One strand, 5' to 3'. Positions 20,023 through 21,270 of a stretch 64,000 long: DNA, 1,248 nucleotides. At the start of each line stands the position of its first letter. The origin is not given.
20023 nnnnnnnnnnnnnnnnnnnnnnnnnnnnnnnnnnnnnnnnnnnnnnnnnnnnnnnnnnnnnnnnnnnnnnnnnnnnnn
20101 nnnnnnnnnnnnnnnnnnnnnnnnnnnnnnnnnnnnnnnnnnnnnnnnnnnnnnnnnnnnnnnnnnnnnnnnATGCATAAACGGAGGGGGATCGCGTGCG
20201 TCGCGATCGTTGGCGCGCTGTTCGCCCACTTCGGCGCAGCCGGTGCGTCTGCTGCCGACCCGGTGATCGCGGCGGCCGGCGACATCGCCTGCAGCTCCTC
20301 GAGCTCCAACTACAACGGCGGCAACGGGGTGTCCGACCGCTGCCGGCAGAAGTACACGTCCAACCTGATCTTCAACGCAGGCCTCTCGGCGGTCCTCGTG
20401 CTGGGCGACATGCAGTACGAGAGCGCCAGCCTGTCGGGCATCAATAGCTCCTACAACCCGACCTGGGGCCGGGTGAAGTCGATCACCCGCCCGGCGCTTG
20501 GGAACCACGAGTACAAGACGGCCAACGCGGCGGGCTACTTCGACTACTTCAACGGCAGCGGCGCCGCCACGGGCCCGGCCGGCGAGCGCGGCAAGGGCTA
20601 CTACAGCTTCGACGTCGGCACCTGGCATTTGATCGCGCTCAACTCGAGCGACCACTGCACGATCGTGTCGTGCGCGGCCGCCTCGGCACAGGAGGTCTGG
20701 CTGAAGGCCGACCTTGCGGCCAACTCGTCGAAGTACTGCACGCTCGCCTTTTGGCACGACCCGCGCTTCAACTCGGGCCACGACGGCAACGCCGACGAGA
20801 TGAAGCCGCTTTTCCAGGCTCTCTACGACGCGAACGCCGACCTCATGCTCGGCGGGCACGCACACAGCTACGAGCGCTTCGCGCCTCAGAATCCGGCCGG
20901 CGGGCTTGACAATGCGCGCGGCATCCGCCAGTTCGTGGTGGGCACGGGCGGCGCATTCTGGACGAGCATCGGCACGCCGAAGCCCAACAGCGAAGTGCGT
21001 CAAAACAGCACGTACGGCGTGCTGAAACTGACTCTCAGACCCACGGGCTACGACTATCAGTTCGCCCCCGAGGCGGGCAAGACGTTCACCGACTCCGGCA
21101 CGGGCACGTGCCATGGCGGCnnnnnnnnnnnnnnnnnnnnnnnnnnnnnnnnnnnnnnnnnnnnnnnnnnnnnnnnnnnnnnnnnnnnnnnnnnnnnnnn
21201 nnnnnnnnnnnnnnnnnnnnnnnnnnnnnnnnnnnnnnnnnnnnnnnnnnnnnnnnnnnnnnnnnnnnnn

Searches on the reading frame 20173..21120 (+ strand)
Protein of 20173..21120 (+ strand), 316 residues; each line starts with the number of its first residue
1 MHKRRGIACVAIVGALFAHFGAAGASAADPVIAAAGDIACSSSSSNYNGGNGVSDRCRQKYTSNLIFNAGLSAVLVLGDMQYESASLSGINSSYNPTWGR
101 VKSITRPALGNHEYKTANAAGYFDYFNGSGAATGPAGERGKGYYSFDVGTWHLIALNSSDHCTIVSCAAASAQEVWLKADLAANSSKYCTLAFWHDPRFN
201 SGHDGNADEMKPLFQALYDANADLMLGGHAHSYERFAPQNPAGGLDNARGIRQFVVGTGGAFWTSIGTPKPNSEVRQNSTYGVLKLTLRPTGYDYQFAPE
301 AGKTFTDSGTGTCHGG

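Call 53: search_solved_structures(query=window:20173-21120:+, max_evalue=1, show_alignments=0)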
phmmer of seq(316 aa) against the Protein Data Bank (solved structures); distinct sequences matched with E-value up to 1: 10.
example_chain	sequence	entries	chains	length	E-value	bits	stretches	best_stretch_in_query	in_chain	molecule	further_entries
6git_A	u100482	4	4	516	4.8e-06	29.6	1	89-236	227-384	Purple acid phosphatase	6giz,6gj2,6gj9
6gja_A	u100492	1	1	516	7.2e-06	29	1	108-236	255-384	Purple acid phosphatase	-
1xzw_A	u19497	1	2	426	2.9e-05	27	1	71-248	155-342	purple acid phosphatase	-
2qfp_A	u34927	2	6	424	0.00065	22.6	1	73-236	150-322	Purple acid phosphatase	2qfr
8brn_A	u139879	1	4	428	0.00066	22.6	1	73-236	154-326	Fe(3+)-Zn(2+) purple acid phosphatase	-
4dhl_A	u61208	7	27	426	0.00066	22.6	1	73-236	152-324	Purple acid phosphatase | Fe(3+)-Zn(2+) purple acid phosphatase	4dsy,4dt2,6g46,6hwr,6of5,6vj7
6hwr_D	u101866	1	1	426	0.00066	22.6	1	73-236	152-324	Fe(3+)-Zn(2+) purple acid phosphatase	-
6ofd_A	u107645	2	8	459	0.00076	22.3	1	73-236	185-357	Fe(3+)-Zn(2+) purple acid phosphatase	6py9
1kbp_A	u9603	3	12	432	0.00079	22.3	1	73-236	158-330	PURPLE ACID PHOSPHATASE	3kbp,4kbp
6ywe_R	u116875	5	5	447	0.82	12.4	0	22-77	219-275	Related to 60s ribosomal protein L2 (Mitochondrial) | Uncharacterized protein | bL27m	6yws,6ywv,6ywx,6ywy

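Call 54: search_protein_families(library=ncbifam, proteins=[window:20173-21120:+], max_evalue=0.01)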
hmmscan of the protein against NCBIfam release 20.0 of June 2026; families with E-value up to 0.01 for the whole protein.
seq(316 aa): 1 family
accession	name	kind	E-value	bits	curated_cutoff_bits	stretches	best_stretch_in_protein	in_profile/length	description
TIGR03767.1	P_acnes_RR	hypoth_equivalog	0.0036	16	330.75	1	135-197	285-348/496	TIGR03767 family metallophosphoesterase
